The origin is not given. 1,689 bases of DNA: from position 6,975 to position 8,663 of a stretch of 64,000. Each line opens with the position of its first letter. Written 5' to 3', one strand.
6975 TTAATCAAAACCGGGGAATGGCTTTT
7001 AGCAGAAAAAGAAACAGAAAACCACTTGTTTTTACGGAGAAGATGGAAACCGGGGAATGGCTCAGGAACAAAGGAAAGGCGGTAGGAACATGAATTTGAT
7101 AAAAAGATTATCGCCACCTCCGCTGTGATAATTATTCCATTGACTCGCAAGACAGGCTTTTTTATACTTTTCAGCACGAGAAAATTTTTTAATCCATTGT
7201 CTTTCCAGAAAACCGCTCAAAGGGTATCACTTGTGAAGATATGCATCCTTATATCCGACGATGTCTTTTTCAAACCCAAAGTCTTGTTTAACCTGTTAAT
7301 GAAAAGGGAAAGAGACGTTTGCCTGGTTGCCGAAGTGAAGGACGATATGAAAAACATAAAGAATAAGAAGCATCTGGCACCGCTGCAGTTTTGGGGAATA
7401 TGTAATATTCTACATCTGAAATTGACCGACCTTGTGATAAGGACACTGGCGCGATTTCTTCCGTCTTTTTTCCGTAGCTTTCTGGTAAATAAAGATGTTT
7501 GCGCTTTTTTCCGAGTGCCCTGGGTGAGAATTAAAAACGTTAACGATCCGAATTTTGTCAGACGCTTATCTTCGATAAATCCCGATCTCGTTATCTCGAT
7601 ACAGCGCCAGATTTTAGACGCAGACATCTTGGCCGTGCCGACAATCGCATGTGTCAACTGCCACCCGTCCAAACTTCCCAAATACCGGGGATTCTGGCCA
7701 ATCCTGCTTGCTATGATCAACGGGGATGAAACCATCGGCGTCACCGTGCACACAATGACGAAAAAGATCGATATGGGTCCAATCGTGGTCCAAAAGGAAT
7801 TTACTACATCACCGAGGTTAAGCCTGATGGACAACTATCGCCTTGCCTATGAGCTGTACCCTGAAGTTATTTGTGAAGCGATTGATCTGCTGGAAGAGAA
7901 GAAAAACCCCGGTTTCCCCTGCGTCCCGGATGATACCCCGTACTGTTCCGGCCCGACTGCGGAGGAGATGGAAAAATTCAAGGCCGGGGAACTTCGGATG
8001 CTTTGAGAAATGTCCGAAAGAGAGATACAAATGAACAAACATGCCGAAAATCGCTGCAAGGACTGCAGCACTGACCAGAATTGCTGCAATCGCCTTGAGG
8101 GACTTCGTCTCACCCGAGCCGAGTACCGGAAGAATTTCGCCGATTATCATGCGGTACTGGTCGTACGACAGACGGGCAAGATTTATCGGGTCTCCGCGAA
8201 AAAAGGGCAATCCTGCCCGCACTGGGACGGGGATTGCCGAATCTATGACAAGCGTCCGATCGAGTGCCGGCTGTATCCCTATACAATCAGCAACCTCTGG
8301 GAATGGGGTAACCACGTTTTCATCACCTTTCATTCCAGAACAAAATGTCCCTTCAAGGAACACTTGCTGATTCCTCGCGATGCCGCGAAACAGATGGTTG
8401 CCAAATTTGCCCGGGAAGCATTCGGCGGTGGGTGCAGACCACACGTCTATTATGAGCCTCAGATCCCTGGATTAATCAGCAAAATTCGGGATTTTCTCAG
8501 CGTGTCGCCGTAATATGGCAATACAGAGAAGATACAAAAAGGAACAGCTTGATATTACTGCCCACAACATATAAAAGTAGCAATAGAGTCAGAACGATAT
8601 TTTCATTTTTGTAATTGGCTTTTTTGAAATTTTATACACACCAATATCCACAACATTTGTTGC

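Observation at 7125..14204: AT-rich enzyme island between bipA and prmC-murA that matches no pathway I can name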

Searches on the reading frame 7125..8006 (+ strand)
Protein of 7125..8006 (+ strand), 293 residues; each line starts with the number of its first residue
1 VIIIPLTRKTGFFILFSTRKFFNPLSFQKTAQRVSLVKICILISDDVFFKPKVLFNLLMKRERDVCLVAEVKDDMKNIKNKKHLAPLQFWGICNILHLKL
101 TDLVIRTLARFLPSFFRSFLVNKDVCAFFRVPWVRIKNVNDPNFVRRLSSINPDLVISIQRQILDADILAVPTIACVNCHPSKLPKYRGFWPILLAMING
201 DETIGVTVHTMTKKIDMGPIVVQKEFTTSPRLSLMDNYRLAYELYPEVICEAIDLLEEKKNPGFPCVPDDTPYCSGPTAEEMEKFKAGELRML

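Call 3: search_protein_families(library=pfam, proteins=[window:7125-8006:+], max_evalue=0.01)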
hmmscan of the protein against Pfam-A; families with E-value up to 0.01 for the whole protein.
window:7125-8006:+ (293 aa): 1 family
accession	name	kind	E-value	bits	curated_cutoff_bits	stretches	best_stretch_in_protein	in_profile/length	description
PF00551.24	Formyl_trans_N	-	2.3e-19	70.3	26.1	1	134-238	61-166/181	Formyl transferase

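Call 4: search_protein_families(library=ncbifam, proteins=[window:7125-8006:+], max_evalue=0.01)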
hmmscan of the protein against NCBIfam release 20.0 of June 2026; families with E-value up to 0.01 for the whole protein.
window:7125-8006:+ (293 aa): 7 families
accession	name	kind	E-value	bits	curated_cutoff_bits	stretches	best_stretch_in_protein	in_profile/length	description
NF005414.0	PRK06988.1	equivalog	4e-24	85.1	316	1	123-279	48-205/311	formyltransferase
NF005998.1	PRK08125.1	equivalog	1.4e-22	79.9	777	1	122-231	45-155/649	bifunctional UDP-4-amino-4-deoxy-L-arabinose formyltransferase/UDP-glucuronic acid oxidase ArnA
TIGR00460.1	fmt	equivalog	2.1e-21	76.4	201.5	1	145-263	72-191/315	methionyl-tRNA formyltransferase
NF005755.0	PRK07579.1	equivalog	7e-14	52.2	238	1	154-256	67-167/245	dTDP-4-amino-4,6-dideoxyglucose formyltransferase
TIGR00639.1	PurN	equivalog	4.9e-12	45.8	150.1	1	139-226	66-154/192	phosphoribosylglycinamide formyltransferase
NF004684.0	PRK06027.1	subfamily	1.1e-09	38.4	223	1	137-256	150-270/286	formyltetrahydrofolate deformylase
TIGR00655.1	PurU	equivalog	3e-09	36.9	285.95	1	128-255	135-264/280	formyltetrahydrofolate deformylase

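Call 39: find_homologous_proteins(query=window:7233-8006:+, max_evalue=1e-10)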
Query window:7233-8006:+ (257 aa): 13 proteins with E <= 1e-10 among 477 candidates.
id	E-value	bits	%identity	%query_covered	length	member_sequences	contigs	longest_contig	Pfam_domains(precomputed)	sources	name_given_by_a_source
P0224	2.3e-171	586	100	100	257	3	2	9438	PF00551.25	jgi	-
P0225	3.2e-124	432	73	100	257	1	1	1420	PF00551.25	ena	-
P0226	3.8e-123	428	74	100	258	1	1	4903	PF00551.25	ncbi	-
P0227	1.1e-121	423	73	100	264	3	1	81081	PF00551.25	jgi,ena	-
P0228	2.5e-121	422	71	100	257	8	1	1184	PF00551.25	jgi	-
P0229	2.5e-119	416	72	100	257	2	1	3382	PF00551.25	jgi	-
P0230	1.7e-110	387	70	96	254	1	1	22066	PF00551.25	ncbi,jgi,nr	ncbi:MAG: hypothetical protein JRC90_07290 [Deltaproteobacteria bacterium]|nr:hypothetical protein [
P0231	9.1e-92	325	56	99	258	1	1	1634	PF00551.25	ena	-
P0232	2.1e-83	298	54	100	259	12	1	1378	PF00551.25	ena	-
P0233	3.6e-76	274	53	100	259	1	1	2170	PF00551.25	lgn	-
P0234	3.7e-71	258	64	76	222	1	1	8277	PF00551.25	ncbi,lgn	-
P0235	4.8e-70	254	78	56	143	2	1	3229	PF00551.25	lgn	-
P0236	5.3e-53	198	40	97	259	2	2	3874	PF00551.25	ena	-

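Call 40: find_encoding_contigs(protein=P0230, flank=10000, max_places=1)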
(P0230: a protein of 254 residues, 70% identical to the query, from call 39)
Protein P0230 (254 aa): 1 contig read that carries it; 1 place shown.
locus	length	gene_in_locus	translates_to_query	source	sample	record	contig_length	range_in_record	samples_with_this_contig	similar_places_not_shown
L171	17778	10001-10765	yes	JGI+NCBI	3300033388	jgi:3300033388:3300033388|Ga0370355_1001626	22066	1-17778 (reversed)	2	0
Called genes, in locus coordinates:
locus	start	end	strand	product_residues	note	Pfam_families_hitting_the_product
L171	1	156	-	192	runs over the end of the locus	PF01558:POR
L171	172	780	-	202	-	PF12844:HTH_19 (weak), PF13560:HTH_31 (weak), PF01381:HTH_3, PF02311:AraC_binding (faint), PF07883:Cupin_2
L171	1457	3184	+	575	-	PF02554:CstA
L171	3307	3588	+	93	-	PF25952:DUF7990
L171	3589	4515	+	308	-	PF01656:CbiA, PF02374:ArsA_ATPase, PF10609:ParA (faint), PF13614:AAA_31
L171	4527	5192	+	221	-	-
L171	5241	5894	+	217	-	-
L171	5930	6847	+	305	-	PF02558:ApbA, PF08546:ApbA_C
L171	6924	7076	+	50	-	-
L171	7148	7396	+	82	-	-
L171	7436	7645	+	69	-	-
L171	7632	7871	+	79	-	-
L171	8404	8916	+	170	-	PF00171:Aldedh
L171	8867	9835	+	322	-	PF00171:Aldedh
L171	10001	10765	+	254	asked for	PF00551:Formyl_trans_N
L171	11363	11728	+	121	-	PF11964:SpoIIAA-like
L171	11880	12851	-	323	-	PF00561:Abhydrolase_1, PF12146:Hydrolase_4, PF12697:Abhydrolase_6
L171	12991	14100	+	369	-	PF00724:Oxidored_FMN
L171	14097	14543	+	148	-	PF08821:CGGC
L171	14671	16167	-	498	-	PF13482:RNase_H_2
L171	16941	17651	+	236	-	PF10043:DUF2279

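Call 41: find_encoding_contigs(protein=P0234, flank=8000, max_places=1)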
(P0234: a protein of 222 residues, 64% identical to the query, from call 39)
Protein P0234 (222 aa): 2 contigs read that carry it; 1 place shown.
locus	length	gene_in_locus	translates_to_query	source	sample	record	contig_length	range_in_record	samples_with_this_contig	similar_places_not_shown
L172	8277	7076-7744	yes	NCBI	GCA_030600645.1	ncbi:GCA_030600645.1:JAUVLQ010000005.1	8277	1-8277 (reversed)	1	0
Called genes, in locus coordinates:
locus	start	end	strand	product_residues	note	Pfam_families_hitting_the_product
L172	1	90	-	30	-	?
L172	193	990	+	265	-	PF00378:ECH_1, PF16113:ECH_2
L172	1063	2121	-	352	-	PF00226:DnaJ, PF01556:DnaJ_C, PF27659:CHP02642 (faint), PF00684:DnaJ_CXXCXGXG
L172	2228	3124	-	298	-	PF01259:SAICAR_synt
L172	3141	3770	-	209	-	PF00753:Lactamase_B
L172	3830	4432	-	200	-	PF01966:HD (weak)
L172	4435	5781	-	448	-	PF01029:NusB, PF22458:RsmF-B_ferredox, PF01209:Ubie_methyltran (weak), PF01189:Methyltr_RsmB-F, PF13847:Methyltransf_31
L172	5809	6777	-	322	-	PF00551:Formyl_trans_N, PF02911:Formyl_trans_C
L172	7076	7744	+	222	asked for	PF00551:Formyl_trans_N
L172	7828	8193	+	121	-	PF11964:SpoIIAA-like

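Call 42: find_encoding_contigs(protein=P0236, flank=8000, max_places=2)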
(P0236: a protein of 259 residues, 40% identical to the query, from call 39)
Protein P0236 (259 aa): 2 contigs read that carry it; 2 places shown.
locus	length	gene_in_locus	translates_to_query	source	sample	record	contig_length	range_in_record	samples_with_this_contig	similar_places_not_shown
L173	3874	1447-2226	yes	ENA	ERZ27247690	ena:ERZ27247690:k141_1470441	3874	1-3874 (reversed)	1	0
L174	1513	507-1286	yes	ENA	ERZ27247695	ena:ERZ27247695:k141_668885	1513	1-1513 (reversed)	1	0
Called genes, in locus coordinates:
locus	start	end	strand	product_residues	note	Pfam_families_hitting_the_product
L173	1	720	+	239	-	?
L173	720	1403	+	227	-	-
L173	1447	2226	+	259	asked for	PF00551:Formyl_trans_N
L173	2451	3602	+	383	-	PF00155:Aminotran_1_2 (weak), PF00266:Aminotran_5 (weak), PF01041:DegT_DnrJ_EryC1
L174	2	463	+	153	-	?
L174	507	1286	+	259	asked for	PF00551:Formyl_trans_N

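Call 44: search_solved_structures(query=window:7233-8006:+, max_evalue=0.00001)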
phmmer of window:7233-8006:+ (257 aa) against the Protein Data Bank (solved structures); distinct sequences matched with E-value up to 0.00001: 45.
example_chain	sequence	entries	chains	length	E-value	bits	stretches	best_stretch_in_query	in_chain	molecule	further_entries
6pih_A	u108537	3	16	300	8.7e-16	61.4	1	95-195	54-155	Bifunctional polymyxin resistance protein ArnA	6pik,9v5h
1yrw_A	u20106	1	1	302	8.9e-16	61.4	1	95-195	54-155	protein ArnA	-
2bln_A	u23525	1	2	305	9e-16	61.4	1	95-195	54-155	PROTEIN YFBG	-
5j63_A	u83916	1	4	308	9.2e-16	61.4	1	95-195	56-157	Bifunctional polymyxin resistance protein ArnA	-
1z7e_A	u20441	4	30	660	3.2e-15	59.6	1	95-195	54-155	protein ArnA | Bifunctional polymyxin resistance protein ArnA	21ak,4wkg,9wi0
8gjh_A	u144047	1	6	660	4.5e-14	55.8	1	91-191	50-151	Bifunctional polymyxin resistance protein ArnA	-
4iqf_A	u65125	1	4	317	1.9e-12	50.5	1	101-198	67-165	Methionyl-tRNA formyltransferase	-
3r8x_A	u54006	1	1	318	2.3e-10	43.7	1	100-210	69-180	Methionyl-tRNA formyltransferase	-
5uai_A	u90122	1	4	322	2.7e-10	43.5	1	96-194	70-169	Methionyl-tRNA formyltransferase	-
5vys_A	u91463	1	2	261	2e-09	40.6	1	104-195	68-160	Gdp-mannose 4,6-dehydratase / gdp-4-amino-4,6-dideoxy-d-mannose formyltransferase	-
5vyr_A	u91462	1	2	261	2.1e-09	40.5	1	104-195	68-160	Gdp-mannose 4,6-dehydratase / gdp-4-amino-4,6-dideoxy-d-mannose formyltransferase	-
3nrb_A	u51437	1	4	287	2.5e-09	40.3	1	115-220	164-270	Formyltetrahydrofolate deformylase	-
3q0i_A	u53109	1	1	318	2.6e-09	40.2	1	93-217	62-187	Methionyl-tRNA formyltransferase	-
5vyt_A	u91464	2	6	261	2.9e-09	40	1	104-195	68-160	Gdp-mannose 4,6-dehydratase / gdp-4-amino-4,6-dideoxy-d-mannose formyltransferase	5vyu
5vyq_A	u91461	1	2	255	3.3e-09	39.9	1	118-221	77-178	Uncharacterized protein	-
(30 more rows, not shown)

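Call 49: search_protein_families(library=padloc, proteins=[window:7233-8006:+], max_evalue=0.001)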
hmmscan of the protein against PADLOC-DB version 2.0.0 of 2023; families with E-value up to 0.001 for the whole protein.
window:7233-8006:+ (257 aa): 0 families

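Call 57: search_protein_families(library=pfam, proteins=[L173:1-720:+, L173:720-1403:+, L171:11363-11728:+], max_evalue=0.001)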
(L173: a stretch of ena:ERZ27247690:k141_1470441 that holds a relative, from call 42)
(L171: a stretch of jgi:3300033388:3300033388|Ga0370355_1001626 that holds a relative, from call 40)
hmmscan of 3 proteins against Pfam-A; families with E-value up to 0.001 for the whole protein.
L173:1-720:+ (239 aa): 1 family
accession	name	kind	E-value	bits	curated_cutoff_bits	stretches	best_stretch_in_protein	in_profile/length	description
PF01041.23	DegT_DnrJ_EryC1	-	6.4e-09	35.9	19.8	1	1-232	163-356/360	DegT/DnrJ/EryC1/StrS aminotransferase family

L173:720-1403:+ (227 aa): 0 families

L171:11363-11728:+ (121 aa): 1 family
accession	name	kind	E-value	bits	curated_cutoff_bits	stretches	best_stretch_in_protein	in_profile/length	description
PF11964.13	SpoIIAA-like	-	4.5e-19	69.6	25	1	12-120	1-106/106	SpoIIAA-like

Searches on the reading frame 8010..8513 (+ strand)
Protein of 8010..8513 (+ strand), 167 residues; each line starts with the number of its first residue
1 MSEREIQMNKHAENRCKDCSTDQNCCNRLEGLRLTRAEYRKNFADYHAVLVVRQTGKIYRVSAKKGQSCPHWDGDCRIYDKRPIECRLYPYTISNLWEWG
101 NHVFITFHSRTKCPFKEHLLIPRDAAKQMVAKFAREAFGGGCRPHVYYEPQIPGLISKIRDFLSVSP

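Call 3: search_protein_families(library=pfam, proteins=[window:8010-8513:+], max_evalue=0.01)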
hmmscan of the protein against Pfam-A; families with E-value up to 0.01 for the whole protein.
window:8010-8513:+ (167 aa): 1 family
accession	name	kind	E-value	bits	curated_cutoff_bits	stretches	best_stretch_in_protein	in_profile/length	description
PF03692.20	CxxCxxCC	-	1.8e-05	25.8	23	1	16-99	2-79/85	Putative zinc- or iron-chelating domain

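Call 4: search_protein_families(library=ncbifam, proteins=[window:8010-8513:+], max_evalue=0.01)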
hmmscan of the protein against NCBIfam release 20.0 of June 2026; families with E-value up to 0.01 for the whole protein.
window:8010-8513:+ (167 aa): 0 families

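Call 49: search_protein_families(library=padloc, proteins=[window:8010-8513:+], max_evalue=0.001)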
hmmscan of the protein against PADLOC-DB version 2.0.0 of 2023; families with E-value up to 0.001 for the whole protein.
window:8010-8513:+ (167 aa): 0 families
